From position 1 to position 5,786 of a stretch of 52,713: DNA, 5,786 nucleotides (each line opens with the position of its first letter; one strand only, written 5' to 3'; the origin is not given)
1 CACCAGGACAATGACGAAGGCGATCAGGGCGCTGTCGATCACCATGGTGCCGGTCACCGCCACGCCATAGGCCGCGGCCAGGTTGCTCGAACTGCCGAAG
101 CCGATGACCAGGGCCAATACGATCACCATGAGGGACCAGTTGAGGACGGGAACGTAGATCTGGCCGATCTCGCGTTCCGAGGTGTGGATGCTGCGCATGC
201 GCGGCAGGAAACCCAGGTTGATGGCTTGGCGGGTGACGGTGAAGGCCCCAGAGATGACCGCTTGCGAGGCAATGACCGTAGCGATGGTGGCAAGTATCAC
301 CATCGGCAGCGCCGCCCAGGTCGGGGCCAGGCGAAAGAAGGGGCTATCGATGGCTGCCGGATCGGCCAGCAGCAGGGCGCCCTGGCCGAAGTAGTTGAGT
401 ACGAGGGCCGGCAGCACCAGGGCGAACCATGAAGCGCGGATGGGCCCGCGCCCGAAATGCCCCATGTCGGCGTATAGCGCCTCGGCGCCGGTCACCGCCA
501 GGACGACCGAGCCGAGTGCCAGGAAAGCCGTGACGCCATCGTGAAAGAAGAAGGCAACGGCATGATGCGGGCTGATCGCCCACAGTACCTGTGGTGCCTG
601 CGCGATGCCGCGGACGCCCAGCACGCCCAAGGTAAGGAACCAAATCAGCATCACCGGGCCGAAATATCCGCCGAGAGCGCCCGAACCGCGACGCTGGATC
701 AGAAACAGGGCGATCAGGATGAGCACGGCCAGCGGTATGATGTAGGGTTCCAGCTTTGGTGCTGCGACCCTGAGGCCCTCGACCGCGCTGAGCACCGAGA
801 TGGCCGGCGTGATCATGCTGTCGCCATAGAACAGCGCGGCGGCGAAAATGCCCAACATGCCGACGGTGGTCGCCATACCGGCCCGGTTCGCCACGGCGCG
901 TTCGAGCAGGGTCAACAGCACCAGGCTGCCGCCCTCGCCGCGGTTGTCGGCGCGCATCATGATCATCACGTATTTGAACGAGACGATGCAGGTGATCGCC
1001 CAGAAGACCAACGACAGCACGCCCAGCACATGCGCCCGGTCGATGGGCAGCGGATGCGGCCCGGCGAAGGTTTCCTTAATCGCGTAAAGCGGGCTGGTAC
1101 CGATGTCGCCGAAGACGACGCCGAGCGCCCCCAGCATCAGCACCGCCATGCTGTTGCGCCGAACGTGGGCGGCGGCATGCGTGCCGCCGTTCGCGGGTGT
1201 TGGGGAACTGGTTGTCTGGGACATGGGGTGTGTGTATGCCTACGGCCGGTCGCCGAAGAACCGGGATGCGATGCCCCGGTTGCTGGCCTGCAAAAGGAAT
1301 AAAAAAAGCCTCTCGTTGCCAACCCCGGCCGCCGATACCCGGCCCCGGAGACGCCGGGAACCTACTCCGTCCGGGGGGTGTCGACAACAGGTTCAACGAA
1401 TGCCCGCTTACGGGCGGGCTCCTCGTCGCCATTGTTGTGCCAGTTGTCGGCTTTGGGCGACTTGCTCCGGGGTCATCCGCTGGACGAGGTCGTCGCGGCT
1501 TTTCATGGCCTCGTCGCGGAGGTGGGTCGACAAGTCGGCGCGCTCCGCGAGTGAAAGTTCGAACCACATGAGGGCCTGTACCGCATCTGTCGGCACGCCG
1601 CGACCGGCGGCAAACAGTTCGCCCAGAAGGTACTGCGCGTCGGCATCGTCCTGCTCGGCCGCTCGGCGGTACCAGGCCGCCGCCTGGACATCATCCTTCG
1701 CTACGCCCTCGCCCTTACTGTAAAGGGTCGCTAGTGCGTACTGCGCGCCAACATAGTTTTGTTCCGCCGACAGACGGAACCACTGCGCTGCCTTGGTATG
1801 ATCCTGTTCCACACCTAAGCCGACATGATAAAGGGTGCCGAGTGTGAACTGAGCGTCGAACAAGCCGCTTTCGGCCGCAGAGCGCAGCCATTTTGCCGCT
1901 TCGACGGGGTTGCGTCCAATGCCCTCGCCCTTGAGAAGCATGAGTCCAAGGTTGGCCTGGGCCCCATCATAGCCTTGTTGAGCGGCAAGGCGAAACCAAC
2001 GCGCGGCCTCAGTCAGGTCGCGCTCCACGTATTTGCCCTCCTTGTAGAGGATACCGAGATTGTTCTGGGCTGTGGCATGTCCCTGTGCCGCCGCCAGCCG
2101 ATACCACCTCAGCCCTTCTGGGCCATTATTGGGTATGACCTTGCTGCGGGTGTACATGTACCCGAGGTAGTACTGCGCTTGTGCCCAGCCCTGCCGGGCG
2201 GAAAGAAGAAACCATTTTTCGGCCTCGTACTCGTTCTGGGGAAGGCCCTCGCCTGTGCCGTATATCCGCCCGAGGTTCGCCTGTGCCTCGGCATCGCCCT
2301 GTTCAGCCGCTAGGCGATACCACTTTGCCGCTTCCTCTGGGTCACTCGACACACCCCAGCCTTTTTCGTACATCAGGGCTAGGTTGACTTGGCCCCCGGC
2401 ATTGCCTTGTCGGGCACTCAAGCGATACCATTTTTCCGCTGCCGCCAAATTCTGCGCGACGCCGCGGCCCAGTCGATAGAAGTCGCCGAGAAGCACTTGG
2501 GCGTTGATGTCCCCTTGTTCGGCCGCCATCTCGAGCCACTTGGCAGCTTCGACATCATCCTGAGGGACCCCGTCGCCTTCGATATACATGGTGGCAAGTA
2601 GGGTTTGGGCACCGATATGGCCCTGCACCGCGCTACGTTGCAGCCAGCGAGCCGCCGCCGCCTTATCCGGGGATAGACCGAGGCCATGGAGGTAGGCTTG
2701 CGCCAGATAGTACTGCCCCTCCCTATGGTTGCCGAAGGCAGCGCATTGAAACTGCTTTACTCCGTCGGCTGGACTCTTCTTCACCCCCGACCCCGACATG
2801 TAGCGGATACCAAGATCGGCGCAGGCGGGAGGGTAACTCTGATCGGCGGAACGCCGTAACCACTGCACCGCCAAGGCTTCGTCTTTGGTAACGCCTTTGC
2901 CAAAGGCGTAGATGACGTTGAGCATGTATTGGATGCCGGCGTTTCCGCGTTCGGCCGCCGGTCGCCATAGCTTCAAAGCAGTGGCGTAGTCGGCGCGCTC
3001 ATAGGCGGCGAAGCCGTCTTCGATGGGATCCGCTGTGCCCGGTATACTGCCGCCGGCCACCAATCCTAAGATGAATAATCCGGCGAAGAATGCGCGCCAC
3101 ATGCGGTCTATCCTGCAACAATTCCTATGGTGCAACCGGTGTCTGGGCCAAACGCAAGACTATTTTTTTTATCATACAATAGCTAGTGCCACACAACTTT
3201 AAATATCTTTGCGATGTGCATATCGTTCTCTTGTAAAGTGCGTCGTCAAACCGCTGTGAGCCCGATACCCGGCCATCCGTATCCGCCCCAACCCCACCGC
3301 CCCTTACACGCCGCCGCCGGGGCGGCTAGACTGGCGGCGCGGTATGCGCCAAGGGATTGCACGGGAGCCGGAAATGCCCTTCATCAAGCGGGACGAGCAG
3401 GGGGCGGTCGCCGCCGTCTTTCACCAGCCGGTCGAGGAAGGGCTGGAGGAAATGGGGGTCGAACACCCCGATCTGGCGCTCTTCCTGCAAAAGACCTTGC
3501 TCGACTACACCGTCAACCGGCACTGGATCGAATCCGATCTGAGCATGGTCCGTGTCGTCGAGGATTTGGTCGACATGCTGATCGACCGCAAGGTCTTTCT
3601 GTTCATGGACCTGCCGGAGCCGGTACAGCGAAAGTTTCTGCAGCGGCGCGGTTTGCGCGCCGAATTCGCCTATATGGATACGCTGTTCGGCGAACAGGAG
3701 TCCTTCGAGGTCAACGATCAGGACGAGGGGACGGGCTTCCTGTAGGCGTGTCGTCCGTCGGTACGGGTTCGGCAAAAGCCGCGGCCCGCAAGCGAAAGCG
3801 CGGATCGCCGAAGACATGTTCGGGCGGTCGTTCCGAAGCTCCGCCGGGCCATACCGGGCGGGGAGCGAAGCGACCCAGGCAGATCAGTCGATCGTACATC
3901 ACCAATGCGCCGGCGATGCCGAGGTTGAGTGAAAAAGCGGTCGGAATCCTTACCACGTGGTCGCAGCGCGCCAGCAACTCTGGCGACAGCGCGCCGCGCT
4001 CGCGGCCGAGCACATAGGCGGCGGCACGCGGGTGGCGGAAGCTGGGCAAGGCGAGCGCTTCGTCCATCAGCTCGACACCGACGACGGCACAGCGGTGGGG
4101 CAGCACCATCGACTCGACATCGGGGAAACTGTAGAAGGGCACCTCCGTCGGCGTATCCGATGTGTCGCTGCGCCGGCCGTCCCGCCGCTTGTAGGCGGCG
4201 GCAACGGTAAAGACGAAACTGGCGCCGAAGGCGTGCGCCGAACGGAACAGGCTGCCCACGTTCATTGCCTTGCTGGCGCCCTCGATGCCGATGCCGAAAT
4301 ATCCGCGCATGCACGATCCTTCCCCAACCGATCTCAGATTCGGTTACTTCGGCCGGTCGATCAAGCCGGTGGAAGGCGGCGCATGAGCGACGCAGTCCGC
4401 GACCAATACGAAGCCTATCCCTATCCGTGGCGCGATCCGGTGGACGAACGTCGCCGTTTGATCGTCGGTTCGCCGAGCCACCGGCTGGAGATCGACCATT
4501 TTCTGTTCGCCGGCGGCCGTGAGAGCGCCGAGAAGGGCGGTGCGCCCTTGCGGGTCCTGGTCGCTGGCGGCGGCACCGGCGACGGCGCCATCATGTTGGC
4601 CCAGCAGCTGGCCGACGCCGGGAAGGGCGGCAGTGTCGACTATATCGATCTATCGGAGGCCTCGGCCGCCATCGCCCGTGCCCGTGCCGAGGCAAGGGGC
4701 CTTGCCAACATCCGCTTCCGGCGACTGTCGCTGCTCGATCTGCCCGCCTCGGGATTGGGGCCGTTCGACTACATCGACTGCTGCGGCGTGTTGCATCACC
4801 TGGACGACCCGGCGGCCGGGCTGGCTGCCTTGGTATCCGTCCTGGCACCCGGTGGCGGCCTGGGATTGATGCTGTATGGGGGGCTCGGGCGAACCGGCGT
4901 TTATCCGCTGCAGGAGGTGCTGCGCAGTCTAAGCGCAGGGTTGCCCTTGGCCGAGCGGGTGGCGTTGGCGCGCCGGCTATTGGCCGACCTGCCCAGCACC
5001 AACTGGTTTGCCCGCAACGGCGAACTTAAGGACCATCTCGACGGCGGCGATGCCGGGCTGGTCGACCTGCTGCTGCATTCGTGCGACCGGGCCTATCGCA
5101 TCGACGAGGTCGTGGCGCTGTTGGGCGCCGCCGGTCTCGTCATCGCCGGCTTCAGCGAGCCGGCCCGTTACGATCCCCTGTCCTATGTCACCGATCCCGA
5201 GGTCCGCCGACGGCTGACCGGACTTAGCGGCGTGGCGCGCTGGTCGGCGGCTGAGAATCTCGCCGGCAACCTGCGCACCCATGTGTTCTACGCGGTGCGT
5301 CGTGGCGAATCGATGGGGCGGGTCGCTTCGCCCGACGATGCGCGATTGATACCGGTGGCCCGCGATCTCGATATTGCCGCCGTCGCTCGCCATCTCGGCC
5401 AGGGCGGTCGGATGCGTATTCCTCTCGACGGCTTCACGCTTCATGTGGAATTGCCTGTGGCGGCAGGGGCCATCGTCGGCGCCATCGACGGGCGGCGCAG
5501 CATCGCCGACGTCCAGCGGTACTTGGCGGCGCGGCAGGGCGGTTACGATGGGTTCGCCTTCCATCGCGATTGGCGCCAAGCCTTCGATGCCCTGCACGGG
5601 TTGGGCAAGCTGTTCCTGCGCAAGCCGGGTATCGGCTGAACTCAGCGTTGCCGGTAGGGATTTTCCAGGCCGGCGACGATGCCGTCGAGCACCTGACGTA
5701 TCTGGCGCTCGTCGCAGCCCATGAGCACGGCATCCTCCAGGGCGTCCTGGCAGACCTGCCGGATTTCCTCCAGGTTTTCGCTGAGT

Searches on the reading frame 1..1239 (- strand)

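Call 9: search_protein_families(library=pfam, proteins=[window:1-1239:-])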
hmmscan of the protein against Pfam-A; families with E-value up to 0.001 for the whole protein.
window:1-1239:- (413 aa): 1 family
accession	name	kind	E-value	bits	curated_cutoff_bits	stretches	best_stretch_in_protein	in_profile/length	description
PF02705.21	K_trans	-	5.9e-160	533.1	24.8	1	34-412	1-378/454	K+ potassium transporter integral membrane domain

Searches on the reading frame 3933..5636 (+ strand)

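Call 9: search_protein_families(library=pfam, proteins=[window:3933-5636:+])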
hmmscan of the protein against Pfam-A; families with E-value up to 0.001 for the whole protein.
window:3933-5636:+ (568 aa): 6 families
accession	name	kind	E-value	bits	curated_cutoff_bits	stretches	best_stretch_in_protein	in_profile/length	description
PF08242.18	Methyltransf_12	-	3.3e-16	60.2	30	1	211-310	3-98/98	Methyltransferase domain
PF13649.12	Methyltransf_25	-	4.2e-14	53.5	27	1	208-308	1-97/97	Methyltransferase domain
PF08241.18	Methyltransf_11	-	1.9e-10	41.7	21.2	1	213-309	5-92/95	Methyltransferase domain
PF13847.12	Methyltransf_31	-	2e-09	37.8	27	1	207-310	6-107/145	Methyltransferase domain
PF13489.12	Methyltransf_23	-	9.4e-08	32.4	27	1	197-310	15-114/164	Methyltransferase domain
PF01209.24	Ubie_methyltran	-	2.6e-07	30.7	20.1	1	205-310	48-149/233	ubiE/COQ5 methyltransferase family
